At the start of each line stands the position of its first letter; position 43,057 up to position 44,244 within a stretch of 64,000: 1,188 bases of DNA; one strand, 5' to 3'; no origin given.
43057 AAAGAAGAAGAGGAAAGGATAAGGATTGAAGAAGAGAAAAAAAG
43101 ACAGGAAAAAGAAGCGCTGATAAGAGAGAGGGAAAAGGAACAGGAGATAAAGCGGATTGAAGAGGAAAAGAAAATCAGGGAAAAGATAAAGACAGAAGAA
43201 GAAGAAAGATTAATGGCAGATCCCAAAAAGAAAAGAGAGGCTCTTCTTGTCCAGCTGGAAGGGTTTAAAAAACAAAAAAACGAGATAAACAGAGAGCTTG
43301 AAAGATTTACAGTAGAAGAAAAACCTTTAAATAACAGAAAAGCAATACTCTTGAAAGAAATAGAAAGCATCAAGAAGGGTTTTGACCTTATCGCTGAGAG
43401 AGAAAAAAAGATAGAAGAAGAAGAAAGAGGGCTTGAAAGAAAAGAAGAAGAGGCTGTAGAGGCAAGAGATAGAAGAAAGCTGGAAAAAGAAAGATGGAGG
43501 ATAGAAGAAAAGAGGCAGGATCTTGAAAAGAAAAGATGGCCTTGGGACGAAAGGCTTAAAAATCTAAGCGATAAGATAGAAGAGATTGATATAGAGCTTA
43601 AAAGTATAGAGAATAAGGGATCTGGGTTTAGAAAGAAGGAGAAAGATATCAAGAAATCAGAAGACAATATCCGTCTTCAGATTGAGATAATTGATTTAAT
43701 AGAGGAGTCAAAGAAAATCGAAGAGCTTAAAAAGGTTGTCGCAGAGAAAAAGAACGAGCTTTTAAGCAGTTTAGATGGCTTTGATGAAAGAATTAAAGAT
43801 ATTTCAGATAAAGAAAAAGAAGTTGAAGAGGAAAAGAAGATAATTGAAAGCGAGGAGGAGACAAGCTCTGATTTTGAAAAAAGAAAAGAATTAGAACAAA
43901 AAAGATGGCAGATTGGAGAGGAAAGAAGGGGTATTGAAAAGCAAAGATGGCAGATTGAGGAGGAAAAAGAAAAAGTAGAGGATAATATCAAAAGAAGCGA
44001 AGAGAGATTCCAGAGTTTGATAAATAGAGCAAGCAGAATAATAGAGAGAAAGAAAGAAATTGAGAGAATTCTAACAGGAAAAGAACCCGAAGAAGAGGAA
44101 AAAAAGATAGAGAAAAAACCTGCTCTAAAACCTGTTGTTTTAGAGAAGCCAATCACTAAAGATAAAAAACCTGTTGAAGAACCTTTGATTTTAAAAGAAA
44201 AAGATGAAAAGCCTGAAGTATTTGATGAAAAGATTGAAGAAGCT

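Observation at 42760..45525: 921-aa K/E/R-rich coiled-coil protein with KRWxIEE repeats, a single transmembrane helix and a peptidoglycan-binding C-terminus directly downstream of pnp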

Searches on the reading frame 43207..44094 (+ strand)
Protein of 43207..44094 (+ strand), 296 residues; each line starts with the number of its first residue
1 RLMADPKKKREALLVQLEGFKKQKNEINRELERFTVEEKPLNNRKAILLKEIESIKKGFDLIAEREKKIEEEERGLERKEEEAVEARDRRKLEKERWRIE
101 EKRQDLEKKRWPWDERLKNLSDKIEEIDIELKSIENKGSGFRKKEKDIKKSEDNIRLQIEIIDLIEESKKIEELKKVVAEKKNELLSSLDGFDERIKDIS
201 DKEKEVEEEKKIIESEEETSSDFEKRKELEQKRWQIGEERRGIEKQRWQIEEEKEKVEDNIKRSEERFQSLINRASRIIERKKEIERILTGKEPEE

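Call 16: find_homologous_proteins(query=window:43282-44079:+, max_evalue=0.001)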
Query window:43282-44079:+ (266 aa): 1 proteins with E <= 0.001 among 8000 candidates.
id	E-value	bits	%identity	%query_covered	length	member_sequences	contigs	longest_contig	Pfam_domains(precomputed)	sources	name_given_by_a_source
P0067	4.0e-6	45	29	86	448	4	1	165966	-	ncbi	ncbi:MAG: hypothetical protein WCX30_00885, partial [Candidatus Paceibacterota bacterium]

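Call 50: predict_structure(alignment_id=A4)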
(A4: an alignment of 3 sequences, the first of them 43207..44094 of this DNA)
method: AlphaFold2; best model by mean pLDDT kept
length: 296 residues; sequences in the alignment: 3
mean_pLDDT: 90.9   pTM: 0.57
mean pLDDT of the five models: 90.9, 88.9, 88.9, 88.5, 88.4
residues with pLDDT >= 90: 237; 70-90: 51; 50-70: 4; < 50: 4
segments of 3 or more residues with pLDDT < 50: 1-3
pLDDT, mean of each block of 10 residues (from residue 1): 73 94 94 92 96 94 94 91 85 92 93 94 96 93 93 95 93 92 91 93 91 86 85 90 93 94 92 94 92 61
secondary structure, 60 per line:
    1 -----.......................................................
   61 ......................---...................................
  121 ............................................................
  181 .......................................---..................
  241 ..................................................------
elements in order: H6-82 H86-219 H223-290

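Call 51: search_protein_representatives(protein=window:43207-44094:+)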
Query: 296 residues. Proteins with E-value up to 0.001 (for the whole library): 184; up to 1e-10: 58; up to 1e-30: 13. The best 150 are listed.
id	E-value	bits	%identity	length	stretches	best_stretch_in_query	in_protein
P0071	7.0e-49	183.1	42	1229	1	5-289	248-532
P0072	7.3e-46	173.2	40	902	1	5-293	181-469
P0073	6.6e-45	170.0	41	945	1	5-289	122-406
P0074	1.8e-42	162.1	38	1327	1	6-289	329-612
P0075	2.7e-39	151.6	42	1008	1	10-278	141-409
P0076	2.9e-39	151.6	39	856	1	5-286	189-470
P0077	7.6e-39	150.2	42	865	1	5-294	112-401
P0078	2.4e-37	145.2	37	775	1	6-295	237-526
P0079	3.0e-36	141.7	36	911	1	20-295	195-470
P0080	5.3e-33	131.0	32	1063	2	3-292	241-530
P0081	7.7e-32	127.2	35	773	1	9-280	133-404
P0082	1.7e-31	126.0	36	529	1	10-290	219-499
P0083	2.9e-31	125.3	36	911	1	10-295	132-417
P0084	1.4e-30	123.1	36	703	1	15-294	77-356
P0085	1.5e-30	123.0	33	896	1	8-292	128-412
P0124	7.1e-12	61.7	30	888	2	21-270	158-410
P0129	1.1e-10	57.8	29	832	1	7-290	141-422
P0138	7.5e-10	55.1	32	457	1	62-289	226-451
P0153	3.5e-08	49.7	28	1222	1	11-281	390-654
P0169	1.8e-07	47.3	25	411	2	9-278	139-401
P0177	5.5e-07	45.7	27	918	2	12-274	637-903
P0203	4.9e-06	42.6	31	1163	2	165-285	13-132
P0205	7.3e-06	42.0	28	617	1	33-289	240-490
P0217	5.8e-05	39.1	31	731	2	38-267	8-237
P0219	7.4e-05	38.7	31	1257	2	138-295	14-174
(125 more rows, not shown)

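Call 54: fold_search(model_id=the predicted structure, library=pdb)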
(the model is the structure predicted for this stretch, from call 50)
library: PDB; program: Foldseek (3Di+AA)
matches with E <= 10: 204; with E <= 0.001: 0
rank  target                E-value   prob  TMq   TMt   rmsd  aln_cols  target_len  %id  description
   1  8i7o_A2               1.9e-01  0.54  0.25  0.22  36.8       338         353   15  In situ structure of axonemal doublet microtubules in mouse sperm with 16-nm repeat (released 2023-10-11)
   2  8auc_A                4.0e-01  0.77  0.33  0.21  26.2       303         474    9  Structure of peptidoglycan hydrolase Cg1735 from Corynebacterium glutamicum, trigonal crystal form (released 2023-01-18)
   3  8to0_D                4.9e-01  0.85  0.40  0.39  35.8       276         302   13  48-nm repeating structure of doublets from mouse sperm flagella (released 2023-11-01)
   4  9zm0_A                4.9e-01  0.35  0.18  0.22  38.2       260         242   14  Crystal structure of monomeric Atg23 (released 2026-01-07)
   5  8to0_K                5.7e-01  0.38  0.28  0.23  31.8       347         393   13  48-nm repeating structure of doublets from mouse sperm flagella (released 2023-11-01)
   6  7zr1_C                5.7e-01  0.23  0.23  0.11  51.0       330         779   13  Chaetomium thermophilum Mre11-Rad50-Nbs1 complex bound to ATPyS (composite structure) (released 2023-01-11)
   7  8iyj_T1               6.0e-01  0.84  0.41  0.30  34.7       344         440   12  Cryo-EM structure of the 48-nm repeat doublet microtubule from mouse sperm (released 2023-07-05)
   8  8iyj_A1               6.7e-01  0.30  0.26  0.22  37.8       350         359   15  Cryo-EM structure of the 48-nm repeat doublet microtubule from mouse sperm (released 2023-07-05)
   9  9fqr_Fy               7.4e-01  0.41  0.31  0.27  33.8       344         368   11  96-nm repeat of axonemal doublet microtubules from bovine sperm (released 2025-03-26)
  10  8auc_B                7.8e-01  0.35  0.26  0.19  26.9       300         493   11  Structure of peptidoglycan hydrolase Cg1735 from Corynebacterium glutamicum, trigonal crystal form (released 2023-01-18)
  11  9cpb_6Q               8.2e-01  0.41  0.33  0.26  33.7       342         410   11  Atomic model of bovine Fallopian tube cilia doublet microtubule (48-nm periodicity) (released 2024-10-30)
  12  8otz_Cv               8.6e-01  0.85  0.46  0.34  34.4       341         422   13  48-nm repeat of the native axonemal doublet microtubule from bovine sperm (released 2023-11-22)
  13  7ung_D1               9.1e-01  0.75  0.43  0.33  34.3       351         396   11  48-nm repeat of the human respiratory doublet microtubule (released 2022-10-05)
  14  8i7r_B8               9.1e-01  0.69  0.41  0.32  34.5       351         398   13  In situ structure of axonemal doublet microtubules in mouse sperm with 48-nm repeat (released 2023-10-11)
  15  8i7r_D8               9.5e-01  0.66  0.40  0.31  32.6       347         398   11  In situ structure of axonemal doublet microtubules in mouse sperm with 48-nm repeat (released 2023-10-11)
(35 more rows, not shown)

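Call 65: find_encoding_contigs(protein=P0067, flank=8000, max_places=2)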
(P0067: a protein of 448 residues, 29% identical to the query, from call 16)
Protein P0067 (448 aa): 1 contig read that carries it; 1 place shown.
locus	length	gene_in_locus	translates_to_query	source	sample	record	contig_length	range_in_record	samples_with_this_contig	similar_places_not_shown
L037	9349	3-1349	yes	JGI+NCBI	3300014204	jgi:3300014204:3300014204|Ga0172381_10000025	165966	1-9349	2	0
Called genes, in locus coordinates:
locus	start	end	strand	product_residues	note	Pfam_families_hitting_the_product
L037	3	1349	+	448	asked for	?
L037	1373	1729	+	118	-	PF01258:zf-dskA_traR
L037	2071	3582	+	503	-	PF13541:ChlI, PF00158:Sigma54_activat (faint), PF01078:Mg_chelatase, PF07728:AAA_5, PF00493:MCM, PF13335:Mg_chelatase_C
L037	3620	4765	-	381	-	PF23446:LysM1_NFP_LYK (faint), PF01476:LysM, PF23473:LysM3_LYK4_5, PF01476:LysM, PF01551:Peptidase_M23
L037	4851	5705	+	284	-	PF00398:RrnaAD, PF02390:Methyltransf_4 (faint)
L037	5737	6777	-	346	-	PF18895:T4SS_pilin (weak)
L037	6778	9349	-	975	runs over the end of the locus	PF00112:Peptidase_C1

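Call 75: find_encoding_contigs(protein=P0138, flank=6000, max_places=2)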
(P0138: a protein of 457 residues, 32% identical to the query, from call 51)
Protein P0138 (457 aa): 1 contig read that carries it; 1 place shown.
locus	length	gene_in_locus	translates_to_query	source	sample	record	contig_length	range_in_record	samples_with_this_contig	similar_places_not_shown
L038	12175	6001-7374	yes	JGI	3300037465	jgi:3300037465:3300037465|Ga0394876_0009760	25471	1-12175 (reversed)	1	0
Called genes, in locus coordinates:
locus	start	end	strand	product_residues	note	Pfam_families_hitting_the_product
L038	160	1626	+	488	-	PF26128:Gad2 (faint), PF01743:PolyA_pol, PF12627:PolyA_pol_RNAbd, PF01966:HD, PF13735:tRNA_NucTran2_2 (weak)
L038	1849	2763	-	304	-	PF02899:Phage_int_SAM_1, PF13102:Phage_int_SAM_5 (weak), PF13495:Phage_int_SAM_4, PF00589:Phage_integrase, PF22823:MrpR_C_cat (weak)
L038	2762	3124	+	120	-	PF00312:Ribosomal_S15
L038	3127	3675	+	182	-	PF01936:NYN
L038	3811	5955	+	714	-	PF01138:RNase_PH, PF03725:RNase_PH_C (weak), PF01138:RNase_PH, PF00013:KH_1, PF00575:S1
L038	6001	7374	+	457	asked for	-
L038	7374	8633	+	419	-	-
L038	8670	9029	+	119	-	PF01258:zf-dskA_traR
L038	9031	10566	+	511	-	PF13541:ChlI, PF00158:Sigma54_activat (faint), PF00493:MCM (weak), PF01078:Mg_chelatase, PF07728:AAA_5, PF13335:Mg_chelatase_C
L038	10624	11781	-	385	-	PF23446:LysM1_NFP_LYK (faint), PF01476:LysM, PF23473:LysM3_LYK4_5 (weak), PF01476:LysM, PF01551:Peptidase_M23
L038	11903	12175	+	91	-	?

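Call 77: find_encoding_contigs(protein=P0169, flank=6000, max_places=2)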
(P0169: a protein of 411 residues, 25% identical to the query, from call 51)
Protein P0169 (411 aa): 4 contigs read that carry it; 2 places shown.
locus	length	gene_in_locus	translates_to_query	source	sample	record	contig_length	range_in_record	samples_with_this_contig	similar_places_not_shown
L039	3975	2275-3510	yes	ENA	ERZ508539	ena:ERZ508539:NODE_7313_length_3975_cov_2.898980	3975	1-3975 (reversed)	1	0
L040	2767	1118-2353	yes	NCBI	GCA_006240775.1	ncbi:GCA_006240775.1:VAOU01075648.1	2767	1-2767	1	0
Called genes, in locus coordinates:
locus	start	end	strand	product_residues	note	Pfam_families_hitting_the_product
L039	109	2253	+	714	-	PF01138:RNase_PH, PF03725:RNase_PH_C (faint), PF01138:RNase_PH, PF00013:KH_1, PF00575:S1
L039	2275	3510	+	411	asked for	-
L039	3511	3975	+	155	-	?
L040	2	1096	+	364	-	?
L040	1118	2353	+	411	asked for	-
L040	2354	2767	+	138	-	?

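Call 85: search_protein_families(library=pfam, proteins=[P0203, P0177, P0219, P0205, P0153, P0129, P0217, P0124], max_evalue=0.001)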
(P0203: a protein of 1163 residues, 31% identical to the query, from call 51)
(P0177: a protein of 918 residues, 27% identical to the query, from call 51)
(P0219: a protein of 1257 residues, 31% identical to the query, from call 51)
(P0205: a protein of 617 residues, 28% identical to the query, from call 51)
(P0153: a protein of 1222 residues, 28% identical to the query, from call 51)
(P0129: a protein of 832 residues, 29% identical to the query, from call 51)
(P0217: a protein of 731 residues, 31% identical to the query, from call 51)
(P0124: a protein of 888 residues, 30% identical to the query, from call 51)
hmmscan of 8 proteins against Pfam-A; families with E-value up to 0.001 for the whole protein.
P0203 (1163 aa): 3 families
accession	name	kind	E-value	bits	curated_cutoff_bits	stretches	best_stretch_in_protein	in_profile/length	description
PF11104.14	PilM_2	-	5e-31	108.3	27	1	811-1143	2-339/340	Type IV pilus assembly protein PilM;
PF14450.12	FtsA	-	1.1e-06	29.5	31.8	1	986-1116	2-113/127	Cell division protein FtsA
PF06723.19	MreB_Mbl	-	0.00054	19.3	27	0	1053-1114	246-305/327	MreB/Mbl protein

P0177 (918 aa): 0 families

P0219 (1257 aa): 4 families
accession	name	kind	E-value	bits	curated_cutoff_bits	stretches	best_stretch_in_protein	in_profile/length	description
PF11104.14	PilM_2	-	1.5e-34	119.9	27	1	754-1089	1-339/340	Type IV pilus assembly protein PilM;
PF14450.12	FtsA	-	1.7e-11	45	31.8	1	940-1062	2-113/127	Cell division protein FtsA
PF08239.17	SH3_3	-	5.6e-06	26.9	27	1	1185-1234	2-52/54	Bacterial SH3 domain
PF06723.19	MreB_Mbl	-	9.7e-05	21.8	27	0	929-977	139-186/327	MreB/Mbl protein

P0205 (617 aa): 0 families

P0153 (1222 aa): 0 families

P0129 (832 aa): 0 families

P0217 (731 aa): 0 families

P0124 (888 aa): 0 families
